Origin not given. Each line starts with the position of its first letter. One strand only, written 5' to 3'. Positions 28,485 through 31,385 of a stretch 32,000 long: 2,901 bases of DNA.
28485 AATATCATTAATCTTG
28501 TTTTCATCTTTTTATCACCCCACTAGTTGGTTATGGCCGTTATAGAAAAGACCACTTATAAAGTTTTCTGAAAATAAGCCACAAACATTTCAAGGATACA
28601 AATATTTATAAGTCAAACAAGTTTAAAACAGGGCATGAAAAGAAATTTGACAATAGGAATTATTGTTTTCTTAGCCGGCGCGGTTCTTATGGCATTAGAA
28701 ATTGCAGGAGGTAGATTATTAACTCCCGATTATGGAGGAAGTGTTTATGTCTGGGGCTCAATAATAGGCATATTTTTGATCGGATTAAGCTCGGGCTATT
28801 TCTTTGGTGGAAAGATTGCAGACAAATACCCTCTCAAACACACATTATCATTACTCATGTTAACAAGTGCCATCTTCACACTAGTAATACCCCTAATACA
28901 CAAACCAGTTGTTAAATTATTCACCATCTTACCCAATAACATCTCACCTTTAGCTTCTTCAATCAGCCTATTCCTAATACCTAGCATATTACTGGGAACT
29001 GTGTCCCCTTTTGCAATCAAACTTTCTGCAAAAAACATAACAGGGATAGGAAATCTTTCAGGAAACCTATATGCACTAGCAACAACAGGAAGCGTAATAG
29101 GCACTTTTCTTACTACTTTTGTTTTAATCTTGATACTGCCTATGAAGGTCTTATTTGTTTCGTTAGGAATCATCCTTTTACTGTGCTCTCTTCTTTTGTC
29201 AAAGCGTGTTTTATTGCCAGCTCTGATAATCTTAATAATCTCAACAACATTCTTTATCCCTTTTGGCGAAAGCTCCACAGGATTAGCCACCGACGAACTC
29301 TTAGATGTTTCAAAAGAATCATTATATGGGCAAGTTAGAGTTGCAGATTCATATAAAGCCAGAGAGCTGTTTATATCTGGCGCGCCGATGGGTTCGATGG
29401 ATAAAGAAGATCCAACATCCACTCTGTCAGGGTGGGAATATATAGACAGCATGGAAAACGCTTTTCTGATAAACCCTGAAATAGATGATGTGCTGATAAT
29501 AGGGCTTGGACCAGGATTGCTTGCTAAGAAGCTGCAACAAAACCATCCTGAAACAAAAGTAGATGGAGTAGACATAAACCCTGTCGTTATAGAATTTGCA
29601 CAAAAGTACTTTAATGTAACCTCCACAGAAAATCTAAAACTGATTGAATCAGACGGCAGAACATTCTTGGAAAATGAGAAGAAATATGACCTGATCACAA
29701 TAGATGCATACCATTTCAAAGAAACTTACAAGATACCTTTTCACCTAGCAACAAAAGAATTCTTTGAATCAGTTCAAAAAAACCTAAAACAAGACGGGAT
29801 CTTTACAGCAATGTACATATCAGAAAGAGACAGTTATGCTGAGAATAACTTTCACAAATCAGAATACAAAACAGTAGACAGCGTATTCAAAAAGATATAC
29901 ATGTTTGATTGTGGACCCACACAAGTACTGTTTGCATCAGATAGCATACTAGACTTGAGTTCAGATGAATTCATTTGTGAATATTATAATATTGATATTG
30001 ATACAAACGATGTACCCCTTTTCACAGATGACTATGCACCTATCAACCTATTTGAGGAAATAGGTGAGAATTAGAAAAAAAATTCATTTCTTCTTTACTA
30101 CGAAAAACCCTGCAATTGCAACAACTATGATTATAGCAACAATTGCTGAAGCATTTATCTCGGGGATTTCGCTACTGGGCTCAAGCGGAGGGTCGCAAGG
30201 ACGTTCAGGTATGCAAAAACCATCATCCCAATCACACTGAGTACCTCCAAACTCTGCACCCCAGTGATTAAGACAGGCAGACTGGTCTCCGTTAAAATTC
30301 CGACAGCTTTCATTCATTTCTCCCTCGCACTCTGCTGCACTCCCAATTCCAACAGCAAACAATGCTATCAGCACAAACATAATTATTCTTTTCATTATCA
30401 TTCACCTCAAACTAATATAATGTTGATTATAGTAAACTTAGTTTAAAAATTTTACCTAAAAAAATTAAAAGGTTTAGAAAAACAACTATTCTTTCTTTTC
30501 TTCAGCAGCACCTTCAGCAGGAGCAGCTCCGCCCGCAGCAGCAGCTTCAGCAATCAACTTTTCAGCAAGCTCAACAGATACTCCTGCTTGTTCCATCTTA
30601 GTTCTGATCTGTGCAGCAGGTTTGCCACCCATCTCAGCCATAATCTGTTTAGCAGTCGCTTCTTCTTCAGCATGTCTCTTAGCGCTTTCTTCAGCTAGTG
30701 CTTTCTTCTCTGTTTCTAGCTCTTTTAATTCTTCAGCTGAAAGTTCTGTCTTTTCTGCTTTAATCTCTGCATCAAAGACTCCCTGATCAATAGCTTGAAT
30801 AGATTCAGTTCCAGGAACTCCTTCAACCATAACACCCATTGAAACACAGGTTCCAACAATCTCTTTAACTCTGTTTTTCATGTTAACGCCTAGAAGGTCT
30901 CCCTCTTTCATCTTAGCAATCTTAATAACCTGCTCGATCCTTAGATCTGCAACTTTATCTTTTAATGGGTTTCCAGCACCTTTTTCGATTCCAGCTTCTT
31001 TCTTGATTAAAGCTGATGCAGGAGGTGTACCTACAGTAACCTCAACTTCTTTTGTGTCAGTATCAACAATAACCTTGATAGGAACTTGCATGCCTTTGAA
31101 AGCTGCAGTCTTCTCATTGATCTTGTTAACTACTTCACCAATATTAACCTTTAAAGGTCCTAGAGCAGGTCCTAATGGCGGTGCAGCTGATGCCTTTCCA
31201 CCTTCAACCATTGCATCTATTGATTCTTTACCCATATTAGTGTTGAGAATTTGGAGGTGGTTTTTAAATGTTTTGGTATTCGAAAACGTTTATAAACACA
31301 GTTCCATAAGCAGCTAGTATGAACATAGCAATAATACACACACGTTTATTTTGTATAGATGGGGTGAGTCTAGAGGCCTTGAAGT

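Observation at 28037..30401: Two Cys-rich secreted paralogues sharing an unlisted C-terminal sorting-signal-like module bracket a membrane-fused spermidine-synthase-like enzyme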

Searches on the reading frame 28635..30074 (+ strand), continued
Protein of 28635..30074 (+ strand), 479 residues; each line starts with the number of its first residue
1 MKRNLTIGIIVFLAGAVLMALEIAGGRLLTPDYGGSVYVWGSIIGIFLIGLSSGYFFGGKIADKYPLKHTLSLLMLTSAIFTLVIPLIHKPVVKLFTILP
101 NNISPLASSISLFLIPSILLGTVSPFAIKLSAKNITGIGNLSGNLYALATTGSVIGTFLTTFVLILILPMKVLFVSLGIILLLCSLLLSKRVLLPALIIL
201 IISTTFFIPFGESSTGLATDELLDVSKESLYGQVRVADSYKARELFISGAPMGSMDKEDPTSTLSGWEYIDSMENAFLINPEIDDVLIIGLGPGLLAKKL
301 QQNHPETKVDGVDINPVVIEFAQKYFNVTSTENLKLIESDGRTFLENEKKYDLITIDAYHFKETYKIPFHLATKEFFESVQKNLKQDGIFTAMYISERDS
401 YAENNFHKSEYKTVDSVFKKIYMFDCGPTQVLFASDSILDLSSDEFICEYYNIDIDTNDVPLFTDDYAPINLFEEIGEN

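Call 68: find_encoding_contigs(protein=P0028, flank=6000, max_places=1)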
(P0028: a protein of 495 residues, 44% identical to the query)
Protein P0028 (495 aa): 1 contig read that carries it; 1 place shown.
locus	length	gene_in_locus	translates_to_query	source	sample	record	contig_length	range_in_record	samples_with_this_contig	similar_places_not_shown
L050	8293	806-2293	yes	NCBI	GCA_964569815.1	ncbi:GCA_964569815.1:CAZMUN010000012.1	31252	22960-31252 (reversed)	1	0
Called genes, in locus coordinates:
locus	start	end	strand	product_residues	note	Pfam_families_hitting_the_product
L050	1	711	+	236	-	?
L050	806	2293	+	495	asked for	PF01564:Spermine_synth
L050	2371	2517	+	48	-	-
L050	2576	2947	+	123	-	PF07885:Ion_trans_2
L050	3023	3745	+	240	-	PF00705:PCNA_N, PF02747:PCNA_C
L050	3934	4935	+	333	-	PF04104:DNA_primase_lrg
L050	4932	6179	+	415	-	PF01896:DNA_primase_S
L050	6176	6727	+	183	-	PF22090:Gins51_C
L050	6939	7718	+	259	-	PF00575:S1, PF07541:EIF_2_alpha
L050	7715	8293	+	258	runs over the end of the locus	PF09754:PAC2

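Call 73: search_protein_families(library=ncbifam, proteins=[L049:5526-7436:+, L047:4422-5888:+, L045:11141-12286:+], max_evalue=1)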
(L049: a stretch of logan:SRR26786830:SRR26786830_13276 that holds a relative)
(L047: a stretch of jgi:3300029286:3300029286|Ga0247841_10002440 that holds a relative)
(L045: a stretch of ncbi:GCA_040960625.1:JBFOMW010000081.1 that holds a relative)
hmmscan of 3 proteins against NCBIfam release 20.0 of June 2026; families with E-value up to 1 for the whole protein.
L049:5526-7436:+ (637 aa): 2 families
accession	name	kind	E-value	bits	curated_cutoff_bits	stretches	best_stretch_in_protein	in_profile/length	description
TIGR02608.1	delta_60_rpt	domain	2.4e-26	91.3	76.5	6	165-208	2-42/55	delta-60 repeat domain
TIGR03024.1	arch_PEF_CTERM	domain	0.072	13.3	23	1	610-626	1-17/25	PEF-CTERM sorting domain-containing protein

L047:4422-5888:+ (489 aa): 2 families
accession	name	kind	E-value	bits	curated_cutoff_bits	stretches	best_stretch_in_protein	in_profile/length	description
TIGR01167.1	LPXTG_anchor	domain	0.084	13.6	15.9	1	400-427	9-33/34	LPXTG cell wall anchor domain-containing protein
NF041528.1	strep_LAETG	domain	0.24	11.3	30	1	399-425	8-34/35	LAETG motif-containing sortase-dependent surface protein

L045:11141-12286:+ (382 aa): 2 families
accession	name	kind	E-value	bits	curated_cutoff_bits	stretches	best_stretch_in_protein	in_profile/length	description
NF033506.0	PACE-CTERM-PROT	exception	5.9e-06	25.2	110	1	36-127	378-468/627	putative S-layer protein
NF046073.1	UpsA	equivalog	0.001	19.2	130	1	36-123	51-133/136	pilin subunit UpsA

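Call 114: search_protein_families(library=pfam, proteins=[L048:3-5687:+, L050:1-708:+], max_evalue=0.01)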
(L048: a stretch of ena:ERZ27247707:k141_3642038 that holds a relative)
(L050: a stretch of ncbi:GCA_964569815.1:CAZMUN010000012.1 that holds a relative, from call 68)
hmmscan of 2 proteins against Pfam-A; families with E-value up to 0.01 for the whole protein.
L048:3-5687:+ (1895 aa): 3 families
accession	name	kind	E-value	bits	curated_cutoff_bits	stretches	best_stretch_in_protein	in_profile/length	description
PF05658.19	YadA_head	-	5.6e-37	125.8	25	7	247-271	1-25/27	YadA head domain repeat (2 copies)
PF05275.17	CopB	-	0.0017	18.4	27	0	928-968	163-203/208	Copper resistance protein B precursor (CopB)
PF13884.11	Peptidase_S74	-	0.0079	16.9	22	0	1687-1750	2-55/58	Chaperone of endosialidase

L050:1-708:+ (236 aa): 0 families

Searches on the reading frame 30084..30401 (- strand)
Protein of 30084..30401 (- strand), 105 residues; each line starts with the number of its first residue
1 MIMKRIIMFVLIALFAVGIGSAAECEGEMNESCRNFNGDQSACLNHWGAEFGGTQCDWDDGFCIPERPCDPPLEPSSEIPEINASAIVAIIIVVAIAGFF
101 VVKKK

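Call 5: search_protein_families(library=ncbifam, proteins=[window:30084-30401:-], max_evalue=10)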
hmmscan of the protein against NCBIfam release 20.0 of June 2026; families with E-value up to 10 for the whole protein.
window:30084-30401:- (105 aa): 2 families
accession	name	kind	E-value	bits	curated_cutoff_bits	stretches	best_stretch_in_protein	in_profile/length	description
NF040942.2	hypo_ExtJ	equivalog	0.24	11.8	52.5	1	3-29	1-30/77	selenite/tellurite reduction operon protein ExtJ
TIGR01167.1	LPXTG_anchor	domain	0.6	10.9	15.9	1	85-105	12-32/34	LPXTG cell wall anchor domain-containing protein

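Call 6: search_protein_families(library=pfam, proteins=[window:30084-30401:-], max_evalue=10)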
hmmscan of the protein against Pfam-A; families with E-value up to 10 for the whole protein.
window:30084-30401:- (105 aa): 2 families
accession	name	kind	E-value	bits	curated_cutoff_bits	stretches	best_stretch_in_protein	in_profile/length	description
PF04202.18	Mfp-3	-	0.0062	17.4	22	1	6-62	9-63/71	Foot protein 3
PF17870.6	Insulin_TMD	-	0.14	12.7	33.4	1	76-105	12-41/47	Insulin receptor trans-membrane segment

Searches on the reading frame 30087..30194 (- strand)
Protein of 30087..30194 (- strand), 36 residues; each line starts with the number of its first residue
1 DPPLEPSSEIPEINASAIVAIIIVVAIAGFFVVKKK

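Call 36: search_protein_families(library=ncbifam, proteins=[window:30087-30194:-], max_evalue=10)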
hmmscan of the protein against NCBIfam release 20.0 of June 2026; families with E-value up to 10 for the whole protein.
seq(36 aa): 4 families
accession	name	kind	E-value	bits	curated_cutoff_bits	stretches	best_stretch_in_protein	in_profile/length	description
TIGR01167.1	LPXTG_anchor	domain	0.048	14.4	15.9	1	15-36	10-32/34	LPXTG cell wall anchor domain-containing protein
NF033846.1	Rumino_NPXTG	domain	0.059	13.7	23.5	1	17-36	10-29/30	NPXTG-anchored protein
TIGR03024.1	arch_PEF_CTERM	domain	0.072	13.4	23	1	10-36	1-25/25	PEF-CTERM sorting domain-containing protein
NF038356.1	actino_DLW39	hypoth_equivalog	1.6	8.7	24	1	21-35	5-19/38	DLW-39 family protein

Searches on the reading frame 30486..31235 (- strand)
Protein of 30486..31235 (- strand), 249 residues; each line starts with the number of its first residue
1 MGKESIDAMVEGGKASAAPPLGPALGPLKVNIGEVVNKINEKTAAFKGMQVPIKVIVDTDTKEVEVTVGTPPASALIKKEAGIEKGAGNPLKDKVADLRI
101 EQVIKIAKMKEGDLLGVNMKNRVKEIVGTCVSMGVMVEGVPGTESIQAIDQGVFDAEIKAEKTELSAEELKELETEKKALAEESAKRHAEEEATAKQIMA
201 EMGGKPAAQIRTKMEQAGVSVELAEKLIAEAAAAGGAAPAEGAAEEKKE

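Call 19: search_protein_families(library=pfam, proteins=[window:30486-31235:-], max_evalue=0.001)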
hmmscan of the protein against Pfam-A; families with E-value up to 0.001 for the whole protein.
window:30486-31235:- (249 aa): 2 families
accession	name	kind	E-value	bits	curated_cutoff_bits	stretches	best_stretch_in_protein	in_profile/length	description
PF00298.24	Ribosomal_L11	-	1.2e-22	80.5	21.4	1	70-137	2-69/69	Ribosomal protein L11, RNA binding domain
PF03946.19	Ribosomal_L11_N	-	6.3e-21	74.3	32.9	1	8-60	3-55/58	Ribosomal protein L11, N-terminal domain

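Call 38: list_cluster_members(proteins=[window:30486-31235:-, window:28635-30074:+, P0001, P0002, window:17655-18863:-])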
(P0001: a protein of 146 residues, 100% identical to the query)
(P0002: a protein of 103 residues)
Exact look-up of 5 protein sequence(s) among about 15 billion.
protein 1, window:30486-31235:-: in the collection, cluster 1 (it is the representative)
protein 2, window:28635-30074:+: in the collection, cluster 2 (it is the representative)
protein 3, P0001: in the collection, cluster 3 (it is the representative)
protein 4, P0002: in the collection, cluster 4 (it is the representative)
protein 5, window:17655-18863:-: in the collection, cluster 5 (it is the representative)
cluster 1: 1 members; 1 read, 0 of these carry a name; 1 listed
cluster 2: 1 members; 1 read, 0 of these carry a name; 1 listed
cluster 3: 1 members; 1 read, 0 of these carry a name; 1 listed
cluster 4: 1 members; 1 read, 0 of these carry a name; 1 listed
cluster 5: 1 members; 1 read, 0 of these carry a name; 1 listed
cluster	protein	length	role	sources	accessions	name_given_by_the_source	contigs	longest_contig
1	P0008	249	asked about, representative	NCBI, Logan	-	-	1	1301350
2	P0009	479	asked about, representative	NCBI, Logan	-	-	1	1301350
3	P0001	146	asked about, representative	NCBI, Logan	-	-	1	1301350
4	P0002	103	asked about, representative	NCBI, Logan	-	-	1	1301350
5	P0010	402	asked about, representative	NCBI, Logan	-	-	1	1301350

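Call 84: predict_structure(alignment_id=A6)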
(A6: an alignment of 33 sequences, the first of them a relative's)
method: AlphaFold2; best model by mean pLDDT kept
length: 479 residues; sequences in the alignment: 33
mean_pLDDT: 88.3   pTM: 0.80
mean pLDDT of the five models: 88.3, 87.5, 87.3, 87.1, 86.8
residues with pLDDT >= 90: 332; 70-90: 91; 50-70: 34; < 50: 22
segments of 3 or more residues with pLDDT < 50: 211-219, 470-479
pLDDT, mean of each block of 10 residues (from residue 1): 85 98 93 80 97 98 96 95 94 93 93 98 97 90 96 97 90 94 91 66 62 42 84 87 88 92 90 96 97 95 97 95 96 96 93 87 61 95 97 82 83 96 90 96 92 89 78 39
secondary structure, 60 per line:
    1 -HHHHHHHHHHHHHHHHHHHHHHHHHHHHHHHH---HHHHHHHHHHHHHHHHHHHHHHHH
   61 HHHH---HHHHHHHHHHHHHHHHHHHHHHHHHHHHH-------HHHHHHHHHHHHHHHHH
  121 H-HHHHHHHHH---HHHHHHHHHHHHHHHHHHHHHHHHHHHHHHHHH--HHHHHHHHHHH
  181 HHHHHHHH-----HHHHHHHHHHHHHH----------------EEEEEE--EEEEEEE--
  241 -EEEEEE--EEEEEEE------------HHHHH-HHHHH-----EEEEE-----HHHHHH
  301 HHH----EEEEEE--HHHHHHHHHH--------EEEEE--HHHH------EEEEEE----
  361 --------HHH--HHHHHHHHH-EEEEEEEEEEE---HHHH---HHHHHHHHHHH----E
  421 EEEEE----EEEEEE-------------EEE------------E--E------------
elements in order: H2-33 H37-64 H68-96 H104-121 H123-131 H135-167 H170-188 H194-207 E224-229 E232-238 E242-247 E250-256 H269-273 H275-279 E285-289 H295-303 E308-313 H316-325 E334-338 H341-344 E351-356 H374-382 E384-394 H398-401 H405-415 E420-425 E430-435 E449-451

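Call 86: fold_search(model_id=the predicted structure, library=pdb)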
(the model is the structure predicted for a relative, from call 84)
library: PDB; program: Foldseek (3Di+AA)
matches with E <= 10: 1875; with E <= 0.001: 543
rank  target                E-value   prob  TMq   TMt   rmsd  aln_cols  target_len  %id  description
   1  6o64_D                1.4e-10  1.00  0.38  0.64   4.0       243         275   20  Crystal Structure of Arabidopsis thaliana Spermidine Synthase isoform 2 (AtSPDS2) (released 2019-06-05)
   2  1uir_B                2.0e-10  1.00  0.38  0.56   3.6       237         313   21  Crystal Structure of Polyamine Aminopropyltransfease from Thermus thermophilus (released 2003-08-05)
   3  6o64_F                2.1e-10  1.00  0.39  0.63   4.2       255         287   21  Crystal Structure of Arabidopsis thaliana Spermidine Synthase isoform 2 (AtSPDS2) (released 2019-06-05)
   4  2e5w_B                2.2e-10  1.00  0.37  0.62   4.1       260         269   23  Crystal structure of spermidine synthase from Pyrococcus horikoshii OT3 (released 2007-06-26)
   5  6o64_E                2.7e-10  1.00  0.39  0.64   4.4       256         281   21  Crystal Structure of Arabidopsis thaliana Spermidine Synthase isoform 2 (AtSPDS2) (released 2019-06-05)
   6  6o64_G                3.0e-10  1.00  0.39  0.62   6.6       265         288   20  Crystal Structure of Arabidopsis thaliana Spermidine Synthase isoform 2 (AtSPDS2) (released 2019-06-05)
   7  6o64_C                3.4e-10  1.00  0.38  0.63   3.1       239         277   21  Crystal Structure of Arabidopsis thaliana Spermidine Synthase isoform 2 (AtSPDS2) (released 2019-06-05)
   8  3gjy                  3.8e-10  1.00  0.42  0.70   4.8       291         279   18  Crystal structure of a probable spermidine synthase from Corynebacterium glutamicum ATCC 13032 (released 2009-03-24)
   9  6o64_B                3.8e-10  1.00  0.37  0.60   7.8       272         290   20  Crystal Structure of Arabidopsis thaliana Spermidine Synthase isoform 2 (AtSPDS2) (released 2019-06-05)
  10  6o63_A                4.5e-10  1.00  0.38  0.60   7.1       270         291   18  Crystal Structure of Arabidopsis thaliana Spermidine Synthase isoform 1 (AtSPDS1) (released 2019-06-05)
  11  2zsu_B                5.0e-10  1.00  0.38  0.63   3.5       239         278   22  Crystal structure of spermidine synthase from Pyrococcus horikoshii OT3, P1 form (released 2008-10-21)
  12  1inl_B                5.4e-10  1.00  0.38  0.60   3.4       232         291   22  Crystal Structure of Spermidine Synthase from Thermotoga Maritima (released 2001-11-21)
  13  6o64_A                5.7e-10  1.00  0.38  0.62   6.1       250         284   22  Crystal Structure of Arabidopsis thaliana Spermidine Synthase isoform 2 (AtSPDS2) (released 2019-06-05)
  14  6o65_E                5.9e-10  1.00  0.38  0.61   3.8       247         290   18  Crystal Structure of Arabidopsis thaliana Spermidine Synthase isoform 1 (AtSPDS1) in complex with decarboxylated S-ade (released 2019-06-05)
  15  6o65_D                6.2e-10  1.00  0.38  0.60   5.9       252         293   18  Crystal Structure of Arabidopsis thaliana Spermidine Synthase isoform 1 (AtSPDS1) in complex with decarboxylated S-ade (released 2019-06-05)
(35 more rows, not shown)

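Call 88: search_protein_families(library=ncbifam, proteins=[window:30486-31235:-], max_evalue=0.001)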
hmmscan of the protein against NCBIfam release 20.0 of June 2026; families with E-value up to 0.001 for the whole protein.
window:30486-31235:- (249 aa): 3 families
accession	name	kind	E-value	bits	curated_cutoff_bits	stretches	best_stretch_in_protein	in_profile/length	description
NF002232.0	PRK01143.1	equivalog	4.9e-61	205.5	162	1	1-162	1-162/164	50S ribosomal protein L11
TIGR01632.1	L11_bact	equivalog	9.4e-32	109.9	141.85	1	5-138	6-139/140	50S ribosomal protein L11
NF011111.0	PRK14539.1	equivalog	1.1e-16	61.2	310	1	18-182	19-183/196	50S ribosomal protein L11/unknown domain fusion protein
